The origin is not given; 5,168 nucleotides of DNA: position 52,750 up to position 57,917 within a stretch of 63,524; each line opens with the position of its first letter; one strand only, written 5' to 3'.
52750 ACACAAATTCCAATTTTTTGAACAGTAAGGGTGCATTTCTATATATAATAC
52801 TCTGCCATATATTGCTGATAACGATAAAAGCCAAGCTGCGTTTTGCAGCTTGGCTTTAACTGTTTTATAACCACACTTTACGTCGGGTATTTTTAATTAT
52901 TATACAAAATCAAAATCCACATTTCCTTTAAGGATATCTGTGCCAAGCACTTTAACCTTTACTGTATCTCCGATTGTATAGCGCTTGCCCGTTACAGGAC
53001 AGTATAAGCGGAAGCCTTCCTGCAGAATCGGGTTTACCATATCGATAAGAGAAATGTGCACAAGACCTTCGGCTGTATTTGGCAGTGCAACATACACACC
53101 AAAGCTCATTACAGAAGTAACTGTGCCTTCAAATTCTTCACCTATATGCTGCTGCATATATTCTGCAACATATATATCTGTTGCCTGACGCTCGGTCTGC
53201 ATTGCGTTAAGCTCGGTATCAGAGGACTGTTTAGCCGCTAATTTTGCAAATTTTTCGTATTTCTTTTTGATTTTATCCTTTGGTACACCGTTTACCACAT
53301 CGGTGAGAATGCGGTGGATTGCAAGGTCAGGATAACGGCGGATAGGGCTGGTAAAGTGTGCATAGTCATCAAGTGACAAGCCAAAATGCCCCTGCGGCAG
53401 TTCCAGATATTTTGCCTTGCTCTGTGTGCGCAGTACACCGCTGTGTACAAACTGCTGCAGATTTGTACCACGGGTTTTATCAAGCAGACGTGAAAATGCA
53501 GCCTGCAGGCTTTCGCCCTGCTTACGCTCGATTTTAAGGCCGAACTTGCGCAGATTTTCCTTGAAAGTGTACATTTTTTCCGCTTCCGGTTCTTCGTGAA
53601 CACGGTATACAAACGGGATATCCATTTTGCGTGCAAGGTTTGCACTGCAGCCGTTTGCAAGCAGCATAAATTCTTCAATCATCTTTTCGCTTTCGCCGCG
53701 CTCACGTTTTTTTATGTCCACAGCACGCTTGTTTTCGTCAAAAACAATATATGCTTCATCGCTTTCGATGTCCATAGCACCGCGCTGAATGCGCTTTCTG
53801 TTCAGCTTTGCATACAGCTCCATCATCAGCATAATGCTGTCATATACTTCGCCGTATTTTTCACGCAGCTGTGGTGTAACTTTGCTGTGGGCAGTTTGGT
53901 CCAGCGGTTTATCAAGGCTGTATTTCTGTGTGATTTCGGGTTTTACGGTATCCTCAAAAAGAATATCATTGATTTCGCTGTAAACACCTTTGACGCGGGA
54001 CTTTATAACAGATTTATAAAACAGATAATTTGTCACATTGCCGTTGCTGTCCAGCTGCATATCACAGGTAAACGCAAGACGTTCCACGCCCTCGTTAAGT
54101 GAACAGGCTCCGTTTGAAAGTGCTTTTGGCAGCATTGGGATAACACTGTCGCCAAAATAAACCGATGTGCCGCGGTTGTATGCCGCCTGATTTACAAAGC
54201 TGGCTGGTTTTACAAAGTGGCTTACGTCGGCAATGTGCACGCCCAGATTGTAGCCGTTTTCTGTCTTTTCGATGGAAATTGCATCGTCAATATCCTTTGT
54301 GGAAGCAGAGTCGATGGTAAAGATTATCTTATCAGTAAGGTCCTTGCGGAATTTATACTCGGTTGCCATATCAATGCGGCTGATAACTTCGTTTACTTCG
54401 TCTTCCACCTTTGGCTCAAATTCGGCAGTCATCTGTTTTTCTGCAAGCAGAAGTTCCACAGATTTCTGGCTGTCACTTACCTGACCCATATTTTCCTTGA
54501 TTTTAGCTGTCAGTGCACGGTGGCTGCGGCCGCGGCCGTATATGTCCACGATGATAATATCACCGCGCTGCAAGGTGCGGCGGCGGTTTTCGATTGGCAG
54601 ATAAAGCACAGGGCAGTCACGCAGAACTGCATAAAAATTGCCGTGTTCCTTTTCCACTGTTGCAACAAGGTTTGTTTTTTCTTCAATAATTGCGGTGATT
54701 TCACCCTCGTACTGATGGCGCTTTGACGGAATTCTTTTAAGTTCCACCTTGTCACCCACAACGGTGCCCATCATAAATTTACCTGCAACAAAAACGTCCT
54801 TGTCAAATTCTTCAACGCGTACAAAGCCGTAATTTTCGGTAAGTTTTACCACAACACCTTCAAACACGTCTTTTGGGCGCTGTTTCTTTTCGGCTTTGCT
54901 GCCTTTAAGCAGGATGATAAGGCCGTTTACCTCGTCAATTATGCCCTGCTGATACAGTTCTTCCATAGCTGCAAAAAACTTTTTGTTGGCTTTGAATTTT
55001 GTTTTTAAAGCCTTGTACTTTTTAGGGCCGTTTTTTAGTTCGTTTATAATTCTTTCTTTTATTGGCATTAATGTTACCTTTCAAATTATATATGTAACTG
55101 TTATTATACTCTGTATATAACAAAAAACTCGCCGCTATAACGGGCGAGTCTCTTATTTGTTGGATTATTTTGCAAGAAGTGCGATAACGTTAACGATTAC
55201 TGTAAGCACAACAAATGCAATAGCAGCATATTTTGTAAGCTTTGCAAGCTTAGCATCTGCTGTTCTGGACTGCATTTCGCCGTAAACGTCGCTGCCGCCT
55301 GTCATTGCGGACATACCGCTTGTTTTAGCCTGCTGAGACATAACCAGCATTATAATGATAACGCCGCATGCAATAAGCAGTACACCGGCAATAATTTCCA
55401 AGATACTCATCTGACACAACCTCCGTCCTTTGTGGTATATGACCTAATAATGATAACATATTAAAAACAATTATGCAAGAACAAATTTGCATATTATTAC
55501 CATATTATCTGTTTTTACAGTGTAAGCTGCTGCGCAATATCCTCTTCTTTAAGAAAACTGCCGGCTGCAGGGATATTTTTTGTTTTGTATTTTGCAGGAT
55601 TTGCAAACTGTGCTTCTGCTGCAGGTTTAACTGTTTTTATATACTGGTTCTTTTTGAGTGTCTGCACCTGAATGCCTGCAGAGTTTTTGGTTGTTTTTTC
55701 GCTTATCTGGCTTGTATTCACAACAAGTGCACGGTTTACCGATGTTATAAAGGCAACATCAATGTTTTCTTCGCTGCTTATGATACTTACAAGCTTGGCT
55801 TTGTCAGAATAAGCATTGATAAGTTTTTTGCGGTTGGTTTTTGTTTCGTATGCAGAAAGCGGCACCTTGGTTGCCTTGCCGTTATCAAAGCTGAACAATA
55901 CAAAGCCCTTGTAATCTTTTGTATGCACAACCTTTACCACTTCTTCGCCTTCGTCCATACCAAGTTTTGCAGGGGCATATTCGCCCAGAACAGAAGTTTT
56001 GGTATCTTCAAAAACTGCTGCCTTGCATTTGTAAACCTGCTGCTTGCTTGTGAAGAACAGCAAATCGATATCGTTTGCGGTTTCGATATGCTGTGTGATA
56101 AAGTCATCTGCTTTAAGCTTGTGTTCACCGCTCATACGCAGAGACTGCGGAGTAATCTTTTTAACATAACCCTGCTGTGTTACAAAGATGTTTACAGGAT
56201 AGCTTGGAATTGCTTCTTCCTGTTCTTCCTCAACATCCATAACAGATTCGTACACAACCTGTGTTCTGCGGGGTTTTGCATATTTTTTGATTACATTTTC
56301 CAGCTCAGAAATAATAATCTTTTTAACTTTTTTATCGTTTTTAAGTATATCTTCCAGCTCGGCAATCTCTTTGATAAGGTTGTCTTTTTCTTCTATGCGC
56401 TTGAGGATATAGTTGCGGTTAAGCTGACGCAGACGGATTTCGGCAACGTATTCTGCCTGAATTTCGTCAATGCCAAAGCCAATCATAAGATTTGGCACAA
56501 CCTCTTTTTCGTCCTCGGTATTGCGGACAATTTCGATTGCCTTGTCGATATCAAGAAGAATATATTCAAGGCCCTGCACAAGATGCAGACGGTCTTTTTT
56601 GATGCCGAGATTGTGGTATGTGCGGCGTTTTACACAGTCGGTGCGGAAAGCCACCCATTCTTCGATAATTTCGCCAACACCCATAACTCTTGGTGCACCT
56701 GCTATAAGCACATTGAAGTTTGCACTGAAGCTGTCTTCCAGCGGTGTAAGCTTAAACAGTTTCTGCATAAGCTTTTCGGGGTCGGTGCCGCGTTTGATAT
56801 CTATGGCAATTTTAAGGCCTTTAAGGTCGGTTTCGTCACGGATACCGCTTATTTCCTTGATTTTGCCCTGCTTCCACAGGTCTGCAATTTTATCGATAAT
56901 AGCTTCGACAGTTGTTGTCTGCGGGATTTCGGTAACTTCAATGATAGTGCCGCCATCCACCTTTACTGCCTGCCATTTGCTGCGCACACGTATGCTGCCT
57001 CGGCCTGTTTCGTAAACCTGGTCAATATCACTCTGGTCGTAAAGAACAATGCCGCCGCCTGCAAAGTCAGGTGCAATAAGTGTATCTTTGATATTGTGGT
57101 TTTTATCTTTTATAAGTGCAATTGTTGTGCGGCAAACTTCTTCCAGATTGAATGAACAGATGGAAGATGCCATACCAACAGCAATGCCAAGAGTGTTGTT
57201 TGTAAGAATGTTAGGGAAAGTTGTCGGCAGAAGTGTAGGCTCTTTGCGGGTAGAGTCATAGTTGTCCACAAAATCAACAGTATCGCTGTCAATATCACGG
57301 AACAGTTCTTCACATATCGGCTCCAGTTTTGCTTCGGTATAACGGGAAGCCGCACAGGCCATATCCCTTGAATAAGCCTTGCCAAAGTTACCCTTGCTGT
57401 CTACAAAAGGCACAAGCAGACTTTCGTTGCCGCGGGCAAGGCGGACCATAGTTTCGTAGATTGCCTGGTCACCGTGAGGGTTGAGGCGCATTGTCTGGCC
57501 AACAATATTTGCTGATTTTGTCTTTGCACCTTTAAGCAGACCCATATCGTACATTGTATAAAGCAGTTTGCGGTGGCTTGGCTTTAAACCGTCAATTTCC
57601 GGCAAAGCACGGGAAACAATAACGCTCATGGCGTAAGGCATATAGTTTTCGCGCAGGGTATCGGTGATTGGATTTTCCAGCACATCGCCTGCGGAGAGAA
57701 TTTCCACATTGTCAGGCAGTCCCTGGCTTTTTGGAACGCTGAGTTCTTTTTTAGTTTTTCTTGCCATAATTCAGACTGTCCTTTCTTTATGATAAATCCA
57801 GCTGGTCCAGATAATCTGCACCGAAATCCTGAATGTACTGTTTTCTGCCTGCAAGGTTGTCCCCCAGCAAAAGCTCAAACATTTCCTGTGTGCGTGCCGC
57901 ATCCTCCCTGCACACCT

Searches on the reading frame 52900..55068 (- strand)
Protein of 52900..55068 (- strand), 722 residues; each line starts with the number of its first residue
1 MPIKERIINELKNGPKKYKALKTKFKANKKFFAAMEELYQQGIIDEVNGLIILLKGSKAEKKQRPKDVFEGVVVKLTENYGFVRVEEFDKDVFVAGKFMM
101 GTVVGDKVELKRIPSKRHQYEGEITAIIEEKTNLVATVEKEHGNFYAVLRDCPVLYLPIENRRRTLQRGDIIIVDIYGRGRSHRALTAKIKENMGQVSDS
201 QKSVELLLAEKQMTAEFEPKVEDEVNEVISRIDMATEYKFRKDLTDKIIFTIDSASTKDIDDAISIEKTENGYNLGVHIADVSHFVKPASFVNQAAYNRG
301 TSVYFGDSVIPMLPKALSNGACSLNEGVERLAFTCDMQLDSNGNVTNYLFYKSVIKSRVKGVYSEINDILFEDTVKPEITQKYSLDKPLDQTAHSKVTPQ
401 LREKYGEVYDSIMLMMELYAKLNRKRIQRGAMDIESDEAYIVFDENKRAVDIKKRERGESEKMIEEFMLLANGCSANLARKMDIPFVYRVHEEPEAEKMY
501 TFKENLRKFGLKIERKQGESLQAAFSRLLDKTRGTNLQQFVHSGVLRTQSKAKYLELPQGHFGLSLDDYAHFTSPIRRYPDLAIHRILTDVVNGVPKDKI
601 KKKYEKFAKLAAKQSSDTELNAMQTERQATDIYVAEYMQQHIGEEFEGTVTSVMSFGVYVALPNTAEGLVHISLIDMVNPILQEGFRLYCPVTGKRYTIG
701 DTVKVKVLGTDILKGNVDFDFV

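Call 62: search_protein_families(library=pfam, proteins=[window:52900-55068:-], max_evalue=0.00001)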
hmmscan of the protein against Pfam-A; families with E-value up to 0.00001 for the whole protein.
window:52900-55068:- (722 aa): 3 families
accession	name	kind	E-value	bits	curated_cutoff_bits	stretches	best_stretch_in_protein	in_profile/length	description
PF00773.25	RNB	-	1.1e-105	354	29.3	1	241-592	1-324/326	RNB domain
PF00575.29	S1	-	3.9e-16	59.6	22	1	642-717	4-69/74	S1 RNA binding domain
PF17876.7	CSD2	-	4e-08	33.7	26.2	0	161-217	18-73/74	Cold shock domain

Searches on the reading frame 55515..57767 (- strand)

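Call 62: search_protein_families(library=pfam, proteins=[window:55515-57767:-], max_evalue=0.00001)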
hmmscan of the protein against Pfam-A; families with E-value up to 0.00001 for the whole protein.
window:55515-57767:- (750 aa): 1 family
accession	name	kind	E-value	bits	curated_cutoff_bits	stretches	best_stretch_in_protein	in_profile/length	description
PF00521.26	DNA_topoisoIV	-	6.9e-129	430.9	31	1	53-490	1-432/432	DNA gyrase/topoisomerase IV, subunit A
